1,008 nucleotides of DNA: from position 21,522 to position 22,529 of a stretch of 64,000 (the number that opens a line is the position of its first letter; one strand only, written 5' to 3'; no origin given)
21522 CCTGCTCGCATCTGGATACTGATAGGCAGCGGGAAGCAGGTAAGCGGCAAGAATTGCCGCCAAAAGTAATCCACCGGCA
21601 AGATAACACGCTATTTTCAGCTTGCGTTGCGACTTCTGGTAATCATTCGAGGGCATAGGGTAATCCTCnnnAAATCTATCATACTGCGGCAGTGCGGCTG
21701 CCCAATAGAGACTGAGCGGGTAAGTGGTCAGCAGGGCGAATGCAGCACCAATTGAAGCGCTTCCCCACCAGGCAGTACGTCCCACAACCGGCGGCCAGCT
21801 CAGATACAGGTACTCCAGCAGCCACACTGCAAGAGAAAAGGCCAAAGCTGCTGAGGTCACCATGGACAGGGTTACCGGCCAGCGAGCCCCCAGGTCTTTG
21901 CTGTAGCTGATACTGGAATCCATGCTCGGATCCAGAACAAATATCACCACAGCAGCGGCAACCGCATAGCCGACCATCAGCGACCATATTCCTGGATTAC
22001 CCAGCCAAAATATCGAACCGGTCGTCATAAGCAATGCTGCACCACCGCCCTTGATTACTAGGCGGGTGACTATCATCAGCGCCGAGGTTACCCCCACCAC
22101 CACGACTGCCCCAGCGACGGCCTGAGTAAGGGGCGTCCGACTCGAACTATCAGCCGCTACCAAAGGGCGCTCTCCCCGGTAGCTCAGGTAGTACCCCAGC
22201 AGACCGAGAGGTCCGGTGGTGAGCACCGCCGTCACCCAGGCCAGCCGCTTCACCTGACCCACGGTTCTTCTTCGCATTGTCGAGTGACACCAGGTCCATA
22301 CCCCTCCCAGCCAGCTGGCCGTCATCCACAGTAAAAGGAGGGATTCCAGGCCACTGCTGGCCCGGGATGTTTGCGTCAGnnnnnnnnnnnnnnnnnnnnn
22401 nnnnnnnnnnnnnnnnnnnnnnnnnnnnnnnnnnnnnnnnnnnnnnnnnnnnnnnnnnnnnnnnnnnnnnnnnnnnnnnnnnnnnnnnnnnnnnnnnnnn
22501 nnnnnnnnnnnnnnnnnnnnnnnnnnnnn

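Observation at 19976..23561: Synteny break after sigH: operon of two CWB2-repeat membrane proteins replaces the expected ribosomal-protein/nusG block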

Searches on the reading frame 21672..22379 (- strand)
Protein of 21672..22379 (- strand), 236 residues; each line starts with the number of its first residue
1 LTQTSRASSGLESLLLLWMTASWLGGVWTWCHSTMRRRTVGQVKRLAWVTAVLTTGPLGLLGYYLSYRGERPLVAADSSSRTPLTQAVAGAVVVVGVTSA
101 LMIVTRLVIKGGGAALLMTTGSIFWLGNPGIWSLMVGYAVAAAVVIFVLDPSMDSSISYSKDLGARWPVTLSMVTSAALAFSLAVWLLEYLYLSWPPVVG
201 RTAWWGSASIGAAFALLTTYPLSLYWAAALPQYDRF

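Call 36: search_protein_representatives(alignment_id=A2)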
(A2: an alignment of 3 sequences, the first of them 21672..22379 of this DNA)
Query: 3 sequences, 237 profile positions. Proteins with E-value up to 0.001 (for the whole library): 42; up to 1e-10: 25; up to 1e-30: 8. The best 42 are listed.
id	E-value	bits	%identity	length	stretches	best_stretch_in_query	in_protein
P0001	3.4e-110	383.8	-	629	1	1-237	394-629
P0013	2.1e-84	299.4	-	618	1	2-237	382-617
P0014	1.6e-53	198.3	-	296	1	2-234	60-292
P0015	7.2e-44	166.7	-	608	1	17-234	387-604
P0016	4.8e-36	141.1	-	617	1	5-229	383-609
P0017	3.6e-32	128.4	-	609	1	3-236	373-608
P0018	4.2e-32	128.2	-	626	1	3-234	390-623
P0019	8.0e-31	124.0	-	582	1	3-230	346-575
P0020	3.5e-29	118.6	-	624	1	5-235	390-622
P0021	3.4e-26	108.9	-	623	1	3-233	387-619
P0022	5.0e-26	108.3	-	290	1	7-236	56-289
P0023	1.0e-24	104.0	-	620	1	2-228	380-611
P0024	1.7e-24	103.3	-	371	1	2-222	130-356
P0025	4.5e-24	101.9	-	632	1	5-236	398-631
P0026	1.1e-21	94.1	-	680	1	6-234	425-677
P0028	1.3e-18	84.0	-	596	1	7-233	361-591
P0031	7.5e-15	71.7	-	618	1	7-231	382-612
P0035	1.6e-11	60.8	-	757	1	5-234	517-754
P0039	6.4e-09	52.3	-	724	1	5-234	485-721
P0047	3.2e-05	40.2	-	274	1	11-234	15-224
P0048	3.5e-05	40.0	-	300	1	10-236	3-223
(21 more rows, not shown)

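Call 43: find_encoding_contigs(protein=P0020, flank=6000, max_places=2)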
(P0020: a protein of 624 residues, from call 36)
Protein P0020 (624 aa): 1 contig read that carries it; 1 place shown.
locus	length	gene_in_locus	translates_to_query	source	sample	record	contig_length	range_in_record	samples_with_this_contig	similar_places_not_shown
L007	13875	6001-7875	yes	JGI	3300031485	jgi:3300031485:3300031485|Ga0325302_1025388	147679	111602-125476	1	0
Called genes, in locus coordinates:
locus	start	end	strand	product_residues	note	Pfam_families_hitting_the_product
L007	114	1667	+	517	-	PF00654:Voltage_CLC, PF02080:TrkA_C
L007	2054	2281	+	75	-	PF11666:DUF2933 (weak)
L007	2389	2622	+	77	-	-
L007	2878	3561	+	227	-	PF00072:Response_reg, PF00486:Trans_reg_C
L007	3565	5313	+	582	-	PF00672:HAMP, PF08448:PAS_4 (weak), PF00512:HisKA, PF02518:HATPase_c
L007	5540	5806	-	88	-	PF07870:DUF1657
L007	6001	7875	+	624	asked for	PF14342:DUF4396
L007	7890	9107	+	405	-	PF04122:CW_binding_2 (faint)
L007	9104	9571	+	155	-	-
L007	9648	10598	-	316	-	PF07731:Cu-oxidase_2 (weak), PF07732:Cu-oxidase_3, PF00394:Cu-oxidase, PF07731:Cu-oxidase_2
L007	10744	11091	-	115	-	PF03860:Csp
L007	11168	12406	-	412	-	PF01645:Glu_synthase, PF01070:FMN_dh, PF03060:NMO (weak), PF00478:IMPDH (weak)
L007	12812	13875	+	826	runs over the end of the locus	-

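Call 44: find_encoding_contigs(protein=P0017, flank=6000, max_places=2)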
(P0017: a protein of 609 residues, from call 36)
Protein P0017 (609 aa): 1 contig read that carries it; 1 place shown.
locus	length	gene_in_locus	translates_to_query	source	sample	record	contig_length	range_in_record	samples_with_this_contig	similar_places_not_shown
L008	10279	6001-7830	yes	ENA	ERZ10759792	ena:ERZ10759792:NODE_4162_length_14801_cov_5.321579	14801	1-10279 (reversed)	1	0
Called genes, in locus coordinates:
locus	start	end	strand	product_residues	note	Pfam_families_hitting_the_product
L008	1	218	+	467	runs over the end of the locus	PF01963:TraB_PrgY_gumN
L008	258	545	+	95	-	-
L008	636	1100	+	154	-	PF26273:Gly_zipper (weak)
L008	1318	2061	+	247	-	PF01209:Ubie_methyltran, PF13489:Methyltransf_23, PF13847:Methyltransf_31, PF08241:Methyltransf_11, PF08242:Methyltransf_12, PF13649:Methyltransf_25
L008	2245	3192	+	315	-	PF00561:Abhydrolase_1, PF12146:Hydrolase_4, PF12697:Abhydrolase_6, PF06821:Ser_hydrolase (weak)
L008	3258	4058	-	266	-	PF06182:ABC2_membrane_6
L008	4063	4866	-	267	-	-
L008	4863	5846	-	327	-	PF00005:ABC_tran, PF13304:AAA_21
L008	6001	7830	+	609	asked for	PF14342:DUF4396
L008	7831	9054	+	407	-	-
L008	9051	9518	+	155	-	-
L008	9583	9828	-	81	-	PF07870:DUF1657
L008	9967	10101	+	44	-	-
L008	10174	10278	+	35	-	?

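Call 45: find_encoding_contigs(protein=P0028, flank=6000, max_places=2)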
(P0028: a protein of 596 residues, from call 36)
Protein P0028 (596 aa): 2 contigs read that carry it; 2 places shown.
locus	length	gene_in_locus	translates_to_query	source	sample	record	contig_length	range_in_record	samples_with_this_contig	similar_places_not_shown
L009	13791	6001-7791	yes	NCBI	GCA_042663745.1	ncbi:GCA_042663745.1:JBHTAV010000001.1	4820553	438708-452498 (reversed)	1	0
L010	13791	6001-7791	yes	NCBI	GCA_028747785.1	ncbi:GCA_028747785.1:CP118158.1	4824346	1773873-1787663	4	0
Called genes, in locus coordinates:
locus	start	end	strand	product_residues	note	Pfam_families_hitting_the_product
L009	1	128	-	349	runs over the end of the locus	PF03435:Sacchrp_dh_NADP, PF16653:Sacchrp_dh_C (faint)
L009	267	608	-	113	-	PF00571:CBS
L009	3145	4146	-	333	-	PF07885:Ion_trans_2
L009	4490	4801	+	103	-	-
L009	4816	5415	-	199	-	PF12840:HTH_20 (weak), PF13404:HTH_AsnC-type, PF13412:HTH_24, PF24273:TRASH_HVO_1752_C, PF08394:Arc_trans_TRASH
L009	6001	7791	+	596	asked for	PF04122:CW_binding_2 (faint), PF14342:DUF4396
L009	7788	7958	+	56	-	-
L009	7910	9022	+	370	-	PF04122:CW_binding_2 (faint)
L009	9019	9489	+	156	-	-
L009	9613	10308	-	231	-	PF00210:Ferritin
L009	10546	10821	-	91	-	PF24365:DUF7521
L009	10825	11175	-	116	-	PF12840:HTH_20, PF13412:HTH_24, PF25213:HVO_A0261_N, PF12802:MarR_2, PF09339:HTH_IclR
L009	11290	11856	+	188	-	PF07681:DoxX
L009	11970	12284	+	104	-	PF09851:SHOCT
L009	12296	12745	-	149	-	PF00582:Usp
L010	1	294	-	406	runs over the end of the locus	PF16653:Sacchrp_dh_C (faint), PF03435:Sacchrp_dh_NADP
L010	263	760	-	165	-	PF00571:CBS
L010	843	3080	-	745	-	PF00122:E1-E2_ATPase, PF00702:Hydrolase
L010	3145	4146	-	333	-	PF07885:Ion_trans_2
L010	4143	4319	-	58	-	-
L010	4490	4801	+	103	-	-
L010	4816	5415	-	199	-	PF12840:HTH_20 (weak), PF13404:HTH_AsnC-type, PF13412:HTH_24, PF24273:TRASH_HVO_1752_C, PF08394:Arc_trans_TRASH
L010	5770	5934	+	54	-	PF03860:Csp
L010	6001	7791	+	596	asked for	PF04122:CW_binding_2 (faint), PF14342:DUF4396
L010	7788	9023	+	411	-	PF04122:CW_binding_2 (faint)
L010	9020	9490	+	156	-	-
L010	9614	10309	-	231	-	PF00210:Ferritin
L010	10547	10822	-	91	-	PF24365:DUF7521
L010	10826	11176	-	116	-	PF12840:HTH_20, PF13412:HTH_24, PF25213:HVO_A0261_N, PF12802:MarR_2, PF09339:HTH_IclR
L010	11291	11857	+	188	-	PF07681:DoxX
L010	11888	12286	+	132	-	PF09851:SHOCT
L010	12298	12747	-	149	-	PF00582:Usp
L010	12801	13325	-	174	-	PF12840:HTH_20, PF16902:FokI_D3 (faint)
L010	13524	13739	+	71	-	PF00403:HMA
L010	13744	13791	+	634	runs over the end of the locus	PF00122:E1-E2_ATPase, PF00702:Hydrolase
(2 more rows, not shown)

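Call 46: find_encoding_contigs(protein=P0035, flank=6000, max_places=2)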
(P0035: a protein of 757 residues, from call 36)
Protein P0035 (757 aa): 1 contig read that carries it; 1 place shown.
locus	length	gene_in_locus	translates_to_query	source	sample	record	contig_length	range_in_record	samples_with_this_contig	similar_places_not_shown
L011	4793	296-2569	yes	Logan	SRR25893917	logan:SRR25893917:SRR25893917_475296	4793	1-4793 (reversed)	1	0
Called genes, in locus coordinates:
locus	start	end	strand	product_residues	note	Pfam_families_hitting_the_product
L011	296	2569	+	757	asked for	PF04122:CW_binding_2 (faint), PF14342:DUF4396 (weak)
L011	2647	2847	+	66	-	-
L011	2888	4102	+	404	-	PF04122:CW_binding_2 (faint)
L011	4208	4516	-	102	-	-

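Call 49: find_encoding_contigs(protein=P0031, flank=6000, max_places=2)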
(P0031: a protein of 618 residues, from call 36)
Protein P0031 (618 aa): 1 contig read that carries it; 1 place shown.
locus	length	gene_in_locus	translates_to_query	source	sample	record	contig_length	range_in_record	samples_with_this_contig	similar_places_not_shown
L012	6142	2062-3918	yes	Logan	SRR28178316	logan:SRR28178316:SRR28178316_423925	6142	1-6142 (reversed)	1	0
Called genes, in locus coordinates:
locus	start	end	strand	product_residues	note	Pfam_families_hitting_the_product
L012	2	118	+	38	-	?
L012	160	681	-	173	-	-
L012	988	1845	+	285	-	PF00248:Aldo_ket_red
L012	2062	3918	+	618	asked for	PF14342:DUF4396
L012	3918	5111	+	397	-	PF04122:CW_binding_2 (faint)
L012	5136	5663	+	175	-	-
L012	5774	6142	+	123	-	?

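Call 50: find_encoding_contigs(protein=P0039, flank=6000, max_places=2)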
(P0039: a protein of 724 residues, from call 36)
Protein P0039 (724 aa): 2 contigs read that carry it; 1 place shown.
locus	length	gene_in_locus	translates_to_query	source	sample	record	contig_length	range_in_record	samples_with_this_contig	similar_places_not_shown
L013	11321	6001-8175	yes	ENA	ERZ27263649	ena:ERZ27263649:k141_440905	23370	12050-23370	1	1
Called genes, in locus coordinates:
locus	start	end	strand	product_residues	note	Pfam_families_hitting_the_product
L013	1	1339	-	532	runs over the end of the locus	PF25919:BSH_CusB (weak), PF25885:HH_EMRA (weak), PF25954:Beta-barrel_RND_2, PF25967:RND-MFP_C (weak), PF25975:CzcB_C (weak)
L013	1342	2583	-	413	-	PF02321:OEP (weak)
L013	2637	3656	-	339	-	PF05569:Peptidase_M56, PF01435:Peptidase_M48 (weak)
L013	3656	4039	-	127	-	PF03965:Penicillinase_R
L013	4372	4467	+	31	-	-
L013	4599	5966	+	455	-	-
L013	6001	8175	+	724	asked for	PF14342:DUF4396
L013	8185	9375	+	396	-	PF04122:CW_binding_2 (faint)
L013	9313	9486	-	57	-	-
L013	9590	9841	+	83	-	PF09851:SHOCT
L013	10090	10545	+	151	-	-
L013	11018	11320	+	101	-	?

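Call 51: find_encoding_contigs(protein=P0023, flank=6000, max_places=2)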
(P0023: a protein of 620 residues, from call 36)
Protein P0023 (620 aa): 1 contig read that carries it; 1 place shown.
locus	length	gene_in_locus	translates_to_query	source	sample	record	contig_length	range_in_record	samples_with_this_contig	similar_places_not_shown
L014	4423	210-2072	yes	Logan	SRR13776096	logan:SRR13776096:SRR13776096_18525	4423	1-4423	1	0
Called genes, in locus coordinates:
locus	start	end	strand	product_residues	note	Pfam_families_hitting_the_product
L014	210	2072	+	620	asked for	PF14342:DUF4396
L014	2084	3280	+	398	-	PF04122:CW_binding_2 (faint)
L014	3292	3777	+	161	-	-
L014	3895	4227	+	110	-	PF07870:DUF1657, PF07875:Coat_F (weak)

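Call 88: search_protein_families(library=pfam, proteins=[L013:4599-5966:+, L013:10090-10545:+, L012:160-681:-, L010:4490-4801:+, L011:2647-2847:+], max_evalue=0.01)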
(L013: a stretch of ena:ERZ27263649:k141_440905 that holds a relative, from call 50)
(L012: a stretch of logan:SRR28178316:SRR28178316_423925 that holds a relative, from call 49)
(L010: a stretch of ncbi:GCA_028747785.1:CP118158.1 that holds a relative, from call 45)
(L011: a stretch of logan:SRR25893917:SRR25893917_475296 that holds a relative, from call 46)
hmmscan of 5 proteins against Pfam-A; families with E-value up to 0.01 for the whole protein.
L013:4599-5966:+ (455 aa): 0 families

L013:10090-10545:+ (151 aa): 0 families

L012:160-681:- (173 aa): 0 families

L010:4490-4801:+ (103 aa): 0 families

L011:2647-2847:+ (66 aa): 0 families

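Call 93: find_encoding_contigs(protein=P0047, flank=5000, max_places=3)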
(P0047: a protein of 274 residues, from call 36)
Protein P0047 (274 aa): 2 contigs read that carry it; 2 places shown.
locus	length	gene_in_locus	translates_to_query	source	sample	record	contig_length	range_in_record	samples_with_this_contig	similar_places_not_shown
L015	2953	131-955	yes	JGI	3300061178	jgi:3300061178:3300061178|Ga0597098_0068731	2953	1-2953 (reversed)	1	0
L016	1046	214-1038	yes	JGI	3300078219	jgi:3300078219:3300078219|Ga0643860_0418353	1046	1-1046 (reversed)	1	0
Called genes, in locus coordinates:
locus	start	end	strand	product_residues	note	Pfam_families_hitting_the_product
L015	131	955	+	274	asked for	PF14342:DUF4396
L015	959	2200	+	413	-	PF07732:Cu-oxidase_3, PF00394:Cu-oxidase, PF07731:Cu-oxidase_2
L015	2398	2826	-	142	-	PF00376:MerR, PF13411:MerR_1, PF09278:MerR-DNA-bind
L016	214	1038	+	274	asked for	PF14342:DUF4396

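Call 94: find_encoding_contigs(protein=P0048, flank=5000, max_places=3)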
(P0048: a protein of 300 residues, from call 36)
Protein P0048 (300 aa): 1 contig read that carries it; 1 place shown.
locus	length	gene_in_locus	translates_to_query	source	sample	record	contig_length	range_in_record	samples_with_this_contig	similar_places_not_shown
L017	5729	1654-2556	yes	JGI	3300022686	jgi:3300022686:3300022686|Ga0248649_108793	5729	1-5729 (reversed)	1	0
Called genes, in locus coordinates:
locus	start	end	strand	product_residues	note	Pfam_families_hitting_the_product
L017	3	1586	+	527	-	?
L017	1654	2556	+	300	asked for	PF14342:DUF4396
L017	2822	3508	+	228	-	PF01797:Y1_Tnp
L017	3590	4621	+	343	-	PF04389:Peptidase_M28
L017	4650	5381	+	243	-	-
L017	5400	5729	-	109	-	?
